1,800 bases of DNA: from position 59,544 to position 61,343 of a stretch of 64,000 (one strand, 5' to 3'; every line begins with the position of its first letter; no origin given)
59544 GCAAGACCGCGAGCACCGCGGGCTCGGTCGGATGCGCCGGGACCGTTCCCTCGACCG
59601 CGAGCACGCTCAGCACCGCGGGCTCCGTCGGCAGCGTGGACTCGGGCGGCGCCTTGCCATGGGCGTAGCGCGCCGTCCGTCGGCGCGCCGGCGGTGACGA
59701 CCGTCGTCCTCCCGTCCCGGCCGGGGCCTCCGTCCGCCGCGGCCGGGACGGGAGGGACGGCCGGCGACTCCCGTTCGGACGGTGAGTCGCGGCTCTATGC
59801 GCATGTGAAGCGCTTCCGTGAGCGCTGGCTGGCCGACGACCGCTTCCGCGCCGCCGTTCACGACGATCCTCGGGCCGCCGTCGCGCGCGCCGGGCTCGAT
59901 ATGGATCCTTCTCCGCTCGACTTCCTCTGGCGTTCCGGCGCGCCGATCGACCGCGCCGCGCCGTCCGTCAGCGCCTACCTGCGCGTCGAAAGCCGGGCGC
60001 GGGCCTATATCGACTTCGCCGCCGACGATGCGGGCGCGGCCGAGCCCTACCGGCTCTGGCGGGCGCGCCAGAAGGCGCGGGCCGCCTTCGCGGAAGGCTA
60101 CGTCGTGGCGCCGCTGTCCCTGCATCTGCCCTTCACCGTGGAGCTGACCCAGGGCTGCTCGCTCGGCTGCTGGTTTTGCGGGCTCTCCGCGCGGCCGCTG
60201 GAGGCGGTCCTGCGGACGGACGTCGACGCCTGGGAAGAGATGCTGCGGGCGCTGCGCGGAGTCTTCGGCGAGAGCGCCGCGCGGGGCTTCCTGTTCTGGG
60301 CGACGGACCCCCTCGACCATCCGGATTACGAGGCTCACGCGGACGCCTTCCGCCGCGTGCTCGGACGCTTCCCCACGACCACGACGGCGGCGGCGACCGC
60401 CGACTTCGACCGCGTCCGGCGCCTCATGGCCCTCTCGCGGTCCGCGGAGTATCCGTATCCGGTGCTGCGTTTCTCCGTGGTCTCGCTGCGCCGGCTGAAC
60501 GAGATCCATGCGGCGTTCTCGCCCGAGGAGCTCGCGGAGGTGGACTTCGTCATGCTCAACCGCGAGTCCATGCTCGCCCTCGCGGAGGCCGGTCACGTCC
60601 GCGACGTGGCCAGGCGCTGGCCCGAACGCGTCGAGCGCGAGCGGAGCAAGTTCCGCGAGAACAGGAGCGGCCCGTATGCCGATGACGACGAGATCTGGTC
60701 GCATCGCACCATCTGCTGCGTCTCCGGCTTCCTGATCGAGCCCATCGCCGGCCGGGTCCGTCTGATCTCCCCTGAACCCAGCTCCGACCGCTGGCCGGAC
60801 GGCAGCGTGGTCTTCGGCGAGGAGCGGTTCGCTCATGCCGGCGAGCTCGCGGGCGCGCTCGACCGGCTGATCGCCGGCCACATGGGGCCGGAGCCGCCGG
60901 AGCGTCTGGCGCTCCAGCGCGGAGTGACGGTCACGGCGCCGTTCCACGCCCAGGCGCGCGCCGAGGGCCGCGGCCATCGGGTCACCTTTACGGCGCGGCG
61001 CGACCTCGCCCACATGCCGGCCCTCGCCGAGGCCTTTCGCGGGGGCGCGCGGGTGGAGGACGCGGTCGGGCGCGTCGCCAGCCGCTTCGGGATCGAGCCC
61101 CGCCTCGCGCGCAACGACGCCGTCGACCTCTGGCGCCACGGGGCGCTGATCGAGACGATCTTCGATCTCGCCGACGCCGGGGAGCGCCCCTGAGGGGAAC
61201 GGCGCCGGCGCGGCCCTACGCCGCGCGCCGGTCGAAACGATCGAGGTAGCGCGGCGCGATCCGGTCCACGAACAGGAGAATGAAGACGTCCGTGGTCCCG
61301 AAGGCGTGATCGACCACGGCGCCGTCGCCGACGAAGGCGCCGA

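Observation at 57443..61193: Candidate novel RiPP locus: three paralogous NHLP-leader precursors plus an atypical radical-SAM protein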

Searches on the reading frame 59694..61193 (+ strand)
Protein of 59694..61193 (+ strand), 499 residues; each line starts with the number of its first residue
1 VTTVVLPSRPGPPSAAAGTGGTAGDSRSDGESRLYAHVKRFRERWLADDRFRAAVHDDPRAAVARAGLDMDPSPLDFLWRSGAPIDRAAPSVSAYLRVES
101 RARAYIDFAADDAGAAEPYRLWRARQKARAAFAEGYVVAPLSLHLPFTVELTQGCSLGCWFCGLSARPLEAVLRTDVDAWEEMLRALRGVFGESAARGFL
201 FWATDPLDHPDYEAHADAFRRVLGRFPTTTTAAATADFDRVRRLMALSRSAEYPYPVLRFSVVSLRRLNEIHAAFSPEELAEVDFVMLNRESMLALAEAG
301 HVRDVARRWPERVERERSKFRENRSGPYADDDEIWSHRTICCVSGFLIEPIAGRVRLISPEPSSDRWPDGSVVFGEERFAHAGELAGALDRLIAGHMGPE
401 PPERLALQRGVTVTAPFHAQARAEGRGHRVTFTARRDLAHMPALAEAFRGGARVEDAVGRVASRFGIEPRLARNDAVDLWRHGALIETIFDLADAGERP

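Call 3: search_protein_families(library=ncbifam, proteins=[window:59694-61193:+], max_evalue=0.01)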
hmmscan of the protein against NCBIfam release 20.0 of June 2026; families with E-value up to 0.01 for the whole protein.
window:59694-61193:+ (499 aa): 3 families
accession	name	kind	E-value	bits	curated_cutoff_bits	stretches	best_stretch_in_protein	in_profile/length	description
TIGR04517.1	rSAM_PoyD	subfamily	5.1e-93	312.4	325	1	35-469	1-429/446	radical SAM family RiPP maturation amino acid epimerase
NF038399.1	NH_RiPP_Os17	domain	5.2e-07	29.7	40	1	39-78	4-43/63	Os1348 family NHLP clan protein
TIGR04509.1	mod_pep_NH_fam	subfamily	0.0015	18.6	34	1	45-71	14-40/87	NHLP-related RiPP peptide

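Call 4: search_protein_families(library=pfam, proteins=[window:59694-61193:+], max_evalue=0.01)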
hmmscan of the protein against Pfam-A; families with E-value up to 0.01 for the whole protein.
window:59694-61193:+ (499 aa): 2 families
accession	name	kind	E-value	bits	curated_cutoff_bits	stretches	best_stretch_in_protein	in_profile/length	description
PF04055.27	Radical_SAM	-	3.8e-06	27.6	29.5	1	149-244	1-97/166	Radical SAM superfamily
PF14407.11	Frankia_peptide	-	0.0065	17.2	48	0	44-78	8-42/63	Ribosomally synthesized peptide prototyped by Frankia Franean1_4349.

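Call 7: find_homologous_proteins(query=window:59694-61193:+, max_evalue=0.00001)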
Query window:59694-61193:+ (499 aa): 70 proteins with E <= 0.00001 among 8000 candidates.
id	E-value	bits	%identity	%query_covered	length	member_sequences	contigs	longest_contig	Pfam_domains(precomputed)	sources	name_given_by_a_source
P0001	2.3e-286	968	94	92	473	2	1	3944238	PF04055.28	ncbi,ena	-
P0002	9.3e-276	934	85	100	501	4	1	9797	PF04055.28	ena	-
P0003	3.3e-271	919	83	99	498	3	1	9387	PF04055.28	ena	-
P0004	2.8e-264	896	81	100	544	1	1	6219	PF04055.28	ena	-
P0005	8.3e-230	782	72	99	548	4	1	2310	PF04055.28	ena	-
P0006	6.9e-207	706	70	94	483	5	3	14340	-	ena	-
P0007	1.3e-205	702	68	94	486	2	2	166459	-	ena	-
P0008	3.6e-194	664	67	93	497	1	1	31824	PF04055.28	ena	-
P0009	8.1e-188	643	65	94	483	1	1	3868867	-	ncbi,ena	-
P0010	2.8e-185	635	64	93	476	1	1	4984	-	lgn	-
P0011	1.2e-183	630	63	98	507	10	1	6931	PF04055.28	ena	-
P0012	2.0e-182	626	65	94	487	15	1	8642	PF04055.28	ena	-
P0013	4.2e-180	618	65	94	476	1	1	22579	PF04055.28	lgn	-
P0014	7.2e-179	614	62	94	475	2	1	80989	-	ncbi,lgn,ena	-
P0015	1.9e-177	609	62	98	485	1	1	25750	PF14407.12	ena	-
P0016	1.2e-174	600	62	93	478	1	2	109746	PF04055.28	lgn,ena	-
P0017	8.9e-173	594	60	94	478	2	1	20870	PF04055.28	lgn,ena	-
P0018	1.9e-172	593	62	93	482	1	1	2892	PF04055.28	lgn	-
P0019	4.7e-172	591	62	93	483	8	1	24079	PF04055.28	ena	-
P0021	2.5e-171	589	60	94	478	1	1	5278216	PF04055.28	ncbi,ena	-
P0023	5.1e-171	588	61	98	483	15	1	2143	PF04055.28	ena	-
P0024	9.9e-171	587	60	94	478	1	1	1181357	PF04055.28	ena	-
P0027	1.5e-167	577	59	96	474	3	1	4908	PF04055.28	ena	-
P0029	6.1e-167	575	58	96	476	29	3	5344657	PF04055.28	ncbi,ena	-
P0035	2.2e-163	563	58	100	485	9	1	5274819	PF04055.28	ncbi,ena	-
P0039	3.8e-159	549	58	94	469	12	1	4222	PF04055.28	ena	-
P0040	4.2e-159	549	57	94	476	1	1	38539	PF04055.28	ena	-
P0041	5.8e-158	545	60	91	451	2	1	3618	PF04055.28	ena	-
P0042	1.1e-156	541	57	94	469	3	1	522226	PF04055.28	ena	-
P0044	1.4e-155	537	57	94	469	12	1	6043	PF04055.28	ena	-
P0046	6.3e-154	532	58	94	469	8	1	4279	PF04055.28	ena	-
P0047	1.2e-153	531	53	92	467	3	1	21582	PF04055.28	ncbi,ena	-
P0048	4.3e-152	526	57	94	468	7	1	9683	PF04055.28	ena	-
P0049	2.5e-150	520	52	92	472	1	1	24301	PF04055.28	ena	-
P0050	1.0e-146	508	55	93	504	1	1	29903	PF04055.28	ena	-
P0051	6.4e-146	505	55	93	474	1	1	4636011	PF04055.28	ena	-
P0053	3.0e-142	493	54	93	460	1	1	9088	PF04055.28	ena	-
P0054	1.6e-137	478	52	93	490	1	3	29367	PF04055.28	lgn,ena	-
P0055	2.9e-137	477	51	97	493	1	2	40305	PF04055.28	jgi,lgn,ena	jgi:radical SAM family RiPP maturation amino acid epimerase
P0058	4.3e-129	450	51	93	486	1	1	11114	PF04055.28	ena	-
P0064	1.3e-55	207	37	74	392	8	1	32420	PF04055.28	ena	-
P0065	1.7e-53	200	36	73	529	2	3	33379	PF04055.28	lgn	-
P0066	4.9e-45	172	34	75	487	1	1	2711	PF04055.28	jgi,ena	-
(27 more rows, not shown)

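Call 8: search_solved_structures(query=window:59694-61193:+, max_evalue=1)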
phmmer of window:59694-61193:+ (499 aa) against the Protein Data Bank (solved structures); distinct sequences matched with E-value up to 1: 0.

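Call 9: find_encoding_contigs(protein=P0001, flank=10000, max_places=3)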
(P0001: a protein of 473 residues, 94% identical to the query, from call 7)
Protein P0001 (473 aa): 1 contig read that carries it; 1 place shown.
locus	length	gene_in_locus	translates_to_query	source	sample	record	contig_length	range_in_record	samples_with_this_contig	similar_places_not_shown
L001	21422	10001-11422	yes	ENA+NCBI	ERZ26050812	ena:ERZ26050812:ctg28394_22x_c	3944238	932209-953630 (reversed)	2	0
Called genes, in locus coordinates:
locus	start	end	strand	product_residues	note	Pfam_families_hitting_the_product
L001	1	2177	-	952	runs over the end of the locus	PF06634:DUF1156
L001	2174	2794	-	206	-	-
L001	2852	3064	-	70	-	-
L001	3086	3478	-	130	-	-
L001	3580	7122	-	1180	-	PF04851:ResIII, PF00176:SNF2-rel_dom, PF00270:DEAD (weak), PF00271:Helicase_C, PF13020:NOV_C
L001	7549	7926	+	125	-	-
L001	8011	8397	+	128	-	-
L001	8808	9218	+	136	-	-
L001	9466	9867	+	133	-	-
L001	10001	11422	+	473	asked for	PF04055:Radical_SAM (faint)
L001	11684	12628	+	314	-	-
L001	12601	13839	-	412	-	PF05598:DUF772, PF01609:DDE_Tnp_1, PF13751:DDE_Tnp_1_6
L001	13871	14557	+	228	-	-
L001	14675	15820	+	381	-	PF01494:FAD_binding_3, PF13450:NAD_binding_8 (weak)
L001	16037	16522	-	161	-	PF00011:HSP20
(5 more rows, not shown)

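Call 10: find_encoding_contigs(protein=P0009, flank=10000, max_places=3)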
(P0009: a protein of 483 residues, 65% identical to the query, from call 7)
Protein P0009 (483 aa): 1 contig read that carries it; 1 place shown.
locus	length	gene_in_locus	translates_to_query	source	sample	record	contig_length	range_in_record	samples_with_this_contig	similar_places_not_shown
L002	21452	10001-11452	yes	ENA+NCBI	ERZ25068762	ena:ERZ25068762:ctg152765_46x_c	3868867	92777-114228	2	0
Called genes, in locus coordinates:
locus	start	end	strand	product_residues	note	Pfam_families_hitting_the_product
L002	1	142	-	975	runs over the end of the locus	PF00664:ABC_membrane, PF00005:ABC_tran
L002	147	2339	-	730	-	PF03412:Peptidase_C39, PF00664:ABC_membrane, PF00005:ABC_tran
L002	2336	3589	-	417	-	PF26077:BSH_Fcp1 (faint)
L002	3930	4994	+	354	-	PF01636:APH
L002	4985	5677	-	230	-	-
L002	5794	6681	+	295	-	-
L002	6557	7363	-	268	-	PF00877:NLPC_P60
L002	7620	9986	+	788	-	PF02624:YcaO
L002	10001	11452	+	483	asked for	-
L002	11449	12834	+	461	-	PF22767:ThcOx (weak), PF00881:Nitroreductase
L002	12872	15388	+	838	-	PF13575:DUF4135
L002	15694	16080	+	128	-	-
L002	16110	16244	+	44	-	-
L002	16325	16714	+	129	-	-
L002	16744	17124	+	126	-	-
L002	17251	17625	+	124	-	-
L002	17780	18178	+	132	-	-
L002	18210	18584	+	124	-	-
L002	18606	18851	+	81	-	-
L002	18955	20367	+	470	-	PF02321:OEP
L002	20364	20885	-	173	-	PF05118:Asp_Arg_Hydrox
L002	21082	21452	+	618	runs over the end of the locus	PF00501:AMP-binding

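Call 19: find_related_loci(query=A1, collection=genome_contigs, flank=10000)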
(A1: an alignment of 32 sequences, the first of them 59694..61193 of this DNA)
Query A1 (499 aa) in genome_contigs; peptide patterns used: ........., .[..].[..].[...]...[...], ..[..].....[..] (x = any residue, [..] = any of these).
540 stretches matched a pattern; 491 encode a relative of the query (tblastn E <= 1e-3); the best 80 are kept; 79 distinct loci.
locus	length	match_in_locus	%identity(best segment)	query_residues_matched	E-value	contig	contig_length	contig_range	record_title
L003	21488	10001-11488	93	2-497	0e+0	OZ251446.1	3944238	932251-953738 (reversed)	MAG: Alphaproteobacteria bacterium isolate 4a82845b-346e-4bd1-b170-acd391575f3a genome assembly, chromosome: 1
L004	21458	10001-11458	83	10-495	0e+0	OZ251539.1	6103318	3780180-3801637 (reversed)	MAG: Alphaproteobacteria bacterium isolate efdf64b3-afa9-4fb8-9792-56cfcde380f9 genome assembly, chromosome: 1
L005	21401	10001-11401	64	28-497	1e-176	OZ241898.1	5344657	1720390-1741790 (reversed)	MAG: Vicinamibacterales bacterium isolate 479fc26a-c5fd-4f96-80c2-dbb1f079bd2a genome assembly, chromosome: 1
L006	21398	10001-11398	64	28-497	4e-174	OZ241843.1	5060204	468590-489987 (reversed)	MAG: Vicinamibacterales bacterium isolate d728d8a6-ce75-4a6f-b799-faf650d2db42 genome assembly, chromosome: 1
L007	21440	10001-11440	59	11-499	5e-164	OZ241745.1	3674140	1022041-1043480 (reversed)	MAG: Alphaproteobacteria bacterium isolate 9b8f76ce-96b5-4b12-8313-006c5a740c9e genome assembly, chromosome: 1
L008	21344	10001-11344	61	35-492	1e-163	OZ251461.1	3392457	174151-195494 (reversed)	MAG: Alphaproteobacteria bacterium isolate 0a54264b-14c4-4083-851b-1bee40580e2c genome assembly, chromosome: 1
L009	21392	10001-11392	58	29-492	2e-155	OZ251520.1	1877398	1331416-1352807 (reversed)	MAG: uncultured candidatus Porisulfidus sp. isolate 7120165e-f957-427c-95f2-98bd3957b385 genome assembly, chromosome: 1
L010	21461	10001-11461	64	9-497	0e+0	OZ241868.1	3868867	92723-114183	MAG: Alphaproteobacteria bacterium isolate b4ae9bc1-5738-42e5-b173-7ca6ead8d003 genome assembly, chromosome: 1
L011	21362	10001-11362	53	34-493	2e-154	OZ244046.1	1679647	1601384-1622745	MAG: Gammaproteobacteria bacterium isolate ff55764a-aadf-4709-b722-887e21b4041b genome assembly, chromosome: 1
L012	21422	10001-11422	60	19-497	2e-153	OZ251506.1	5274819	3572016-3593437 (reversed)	MAG: Vicinamibacterales bacterium isolate aaa6a21a-436b-4590-abd6-8baef99f1637 genome assembly, chromosome: 1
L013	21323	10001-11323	37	36-487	4e-74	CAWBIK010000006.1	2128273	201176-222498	MAG: uncultured Acidobacteriota bacterium isolate MFD09212.bin.1.134 genome assembly, contig: contig_3970, whole genome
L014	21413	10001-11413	33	26-487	7e-74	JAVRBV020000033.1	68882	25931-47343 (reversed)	MAG: Nostoc sp. CreGUA01 Nostoc_sp_CreGUA01_33, whole genome shotgun sequence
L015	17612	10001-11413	33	26-487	5e-73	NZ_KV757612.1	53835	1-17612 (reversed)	Nostoc sp. KVJ20 contig_76, whole genome shotgun sequence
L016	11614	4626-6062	36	30-487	4e-72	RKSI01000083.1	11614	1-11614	MAG: Gammaproteobacteria bacterium isolate PNGst_S_binSS2 scaffold_72, whole genome shotgun sequence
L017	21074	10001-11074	36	29-397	8e-71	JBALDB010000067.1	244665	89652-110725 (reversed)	MAG: Nostoc sp. isolate P12642 bin 1 NODE_9_length_244665_cov_172.749041, whole genome shotgun sequence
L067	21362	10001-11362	30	35-483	2e-61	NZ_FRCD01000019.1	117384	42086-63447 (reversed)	Chryseobacterium carnipullorum strain DSM 25581, whole genome shotgun sequence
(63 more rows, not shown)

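Call 23: list_cluster_members(proteins=[window:59694-61193:+, window:59805-61193:+, window:57571-57990:+, window:58451-58849:+, window:59267-59668:+])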
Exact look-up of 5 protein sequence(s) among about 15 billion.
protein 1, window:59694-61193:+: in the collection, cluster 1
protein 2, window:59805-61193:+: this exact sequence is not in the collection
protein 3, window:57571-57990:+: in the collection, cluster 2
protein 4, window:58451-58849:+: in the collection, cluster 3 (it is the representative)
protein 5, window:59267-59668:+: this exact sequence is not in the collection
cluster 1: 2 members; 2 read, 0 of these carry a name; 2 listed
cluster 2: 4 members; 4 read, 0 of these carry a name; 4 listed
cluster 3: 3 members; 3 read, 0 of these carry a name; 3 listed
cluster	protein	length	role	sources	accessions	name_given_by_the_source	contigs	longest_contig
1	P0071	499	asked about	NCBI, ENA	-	-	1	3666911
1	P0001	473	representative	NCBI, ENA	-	-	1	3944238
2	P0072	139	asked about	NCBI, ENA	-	-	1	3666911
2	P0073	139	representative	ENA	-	-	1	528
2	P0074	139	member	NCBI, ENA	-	-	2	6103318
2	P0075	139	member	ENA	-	-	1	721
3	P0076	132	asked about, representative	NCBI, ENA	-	-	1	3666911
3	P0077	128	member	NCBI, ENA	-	-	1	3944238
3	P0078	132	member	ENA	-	-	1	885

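Call 24: find_encoding_contigs(protein=window:59694-61193:+, flank=10000, max_places=3)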
Protein window:59694-61193:+ (499 aa): no gene with exactly this product is on record in the collection.

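Call 25: find_homologous_proteins(query=L002:7620-9986:+, max_evalue=1e-20)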
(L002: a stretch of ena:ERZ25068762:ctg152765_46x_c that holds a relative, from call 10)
Query L002:7620-9986:+ (788 aa): 826 proteins with E <= 1e-20 among 8000 candidates; the best 120 are listed.
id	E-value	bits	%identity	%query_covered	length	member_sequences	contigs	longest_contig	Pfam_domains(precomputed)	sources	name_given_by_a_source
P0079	0.0e+0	1833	100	100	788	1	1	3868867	PF02624.22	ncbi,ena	-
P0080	0.0e+0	1517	84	98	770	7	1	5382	PF02624.22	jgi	jgi:ribosomal protein S12 methylthiotransferase accessory factor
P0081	0.0e+0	1269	72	98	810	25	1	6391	PF02624.22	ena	-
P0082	0.0e+0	1257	71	98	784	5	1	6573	PF02624.22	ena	-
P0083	0.0e+0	1249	70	98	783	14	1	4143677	PF21084.3,PF02624.22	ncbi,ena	-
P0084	0.0e+0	1216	68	98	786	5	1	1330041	PF21084.3,PF02624.22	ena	-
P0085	0.0e+0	1213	69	97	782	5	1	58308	PF02624.22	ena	-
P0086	0.0e+0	1210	68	99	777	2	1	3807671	PF02624.22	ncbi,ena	-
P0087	0.0e+0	1209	68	99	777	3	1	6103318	PF21084.3,PF02624.22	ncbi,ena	-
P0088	0.0e+0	1208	68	98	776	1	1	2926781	PF02624.22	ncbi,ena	-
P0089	0.0e+0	1206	68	99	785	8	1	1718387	PF02624.22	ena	-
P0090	0.0e+0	1201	66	99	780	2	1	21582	PF21084.3,PF02624.22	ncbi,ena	-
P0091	0.0e+0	1197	68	99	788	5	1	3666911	PF21084.3,PF02624.22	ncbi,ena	-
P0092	0.0e+0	1194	67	99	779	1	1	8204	PF21084.3,PF02624.22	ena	-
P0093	0.0e+0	1191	67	99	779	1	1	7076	PF21084.3,PF02624.22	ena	-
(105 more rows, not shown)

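Call 26: find_encoding_contigs(protein=P0091, flank=10000, max_places=3)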
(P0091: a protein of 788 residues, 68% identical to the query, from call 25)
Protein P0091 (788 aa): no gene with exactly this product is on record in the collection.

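Call 28: list_cluster_members(proteins=[P0091])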
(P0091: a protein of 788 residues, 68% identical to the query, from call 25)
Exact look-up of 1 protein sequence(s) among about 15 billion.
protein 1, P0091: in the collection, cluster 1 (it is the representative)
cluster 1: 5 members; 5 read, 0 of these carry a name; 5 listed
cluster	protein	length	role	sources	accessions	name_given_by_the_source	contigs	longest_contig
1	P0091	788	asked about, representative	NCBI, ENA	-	-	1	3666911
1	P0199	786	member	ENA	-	-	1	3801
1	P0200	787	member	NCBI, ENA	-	-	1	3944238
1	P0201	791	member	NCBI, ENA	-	-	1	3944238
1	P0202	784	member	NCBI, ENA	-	-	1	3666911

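Call 29: find_encoding_contigs(protein=P0200, flank=10000, max_places=3)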
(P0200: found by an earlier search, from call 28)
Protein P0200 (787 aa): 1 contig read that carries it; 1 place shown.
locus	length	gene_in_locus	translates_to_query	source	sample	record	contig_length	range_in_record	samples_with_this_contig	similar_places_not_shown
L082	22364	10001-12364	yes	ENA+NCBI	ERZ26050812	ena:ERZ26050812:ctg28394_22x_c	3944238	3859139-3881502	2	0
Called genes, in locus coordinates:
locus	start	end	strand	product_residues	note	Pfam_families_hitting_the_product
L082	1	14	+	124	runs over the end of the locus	PF06155:GBBH-like_N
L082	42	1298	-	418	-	PF07992:Pyr_redox_2 (faint), PF00070:Pyr_redox (faint), PF01266:DAO (weak), PF01494:FAD_binding_3, PF05834:Lycopene_cycl (faint), PF08491:SE (faint)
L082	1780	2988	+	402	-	PF00155:Aminotran_1_2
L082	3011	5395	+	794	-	PF13491:FtsK_4TM, PF17854:FtsK_alpha, PF01580:FtsK_SpoIIIE, PF09397:FtsK_gamma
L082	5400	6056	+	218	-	PF03548:LolA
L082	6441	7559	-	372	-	PF05598:DUF772, PF01609:DDE_Tnp_1, PF13751:DDE_Tnp_1_6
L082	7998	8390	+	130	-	PF02979:NHase_alpha (weak)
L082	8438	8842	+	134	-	-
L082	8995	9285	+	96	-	-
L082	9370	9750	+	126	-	PF02979:NHase_alpha (weak)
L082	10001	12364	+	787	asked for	PF21084:WHD_DUF4423_like (weak), PF02624:YcaO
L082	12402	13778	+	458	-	PF22767:ThcOx (faint), PF00881:Nitroreductase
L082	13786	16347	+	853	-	PF13575:DUF4135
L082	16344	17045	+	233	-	-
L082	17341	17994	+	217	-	-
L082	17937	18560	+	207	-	PF13505:OMP_b-brl, PF01389:OmpA_membrane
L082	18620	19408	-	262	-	PF00877:NLPC_P60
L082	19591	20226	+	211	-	PF05118:Asp_Arg_Hydrox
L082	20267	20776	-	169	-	PF05118:Asp_Arg_Hydrox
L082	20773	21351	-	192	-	-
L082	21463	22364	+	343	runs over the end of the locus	PF01636:APH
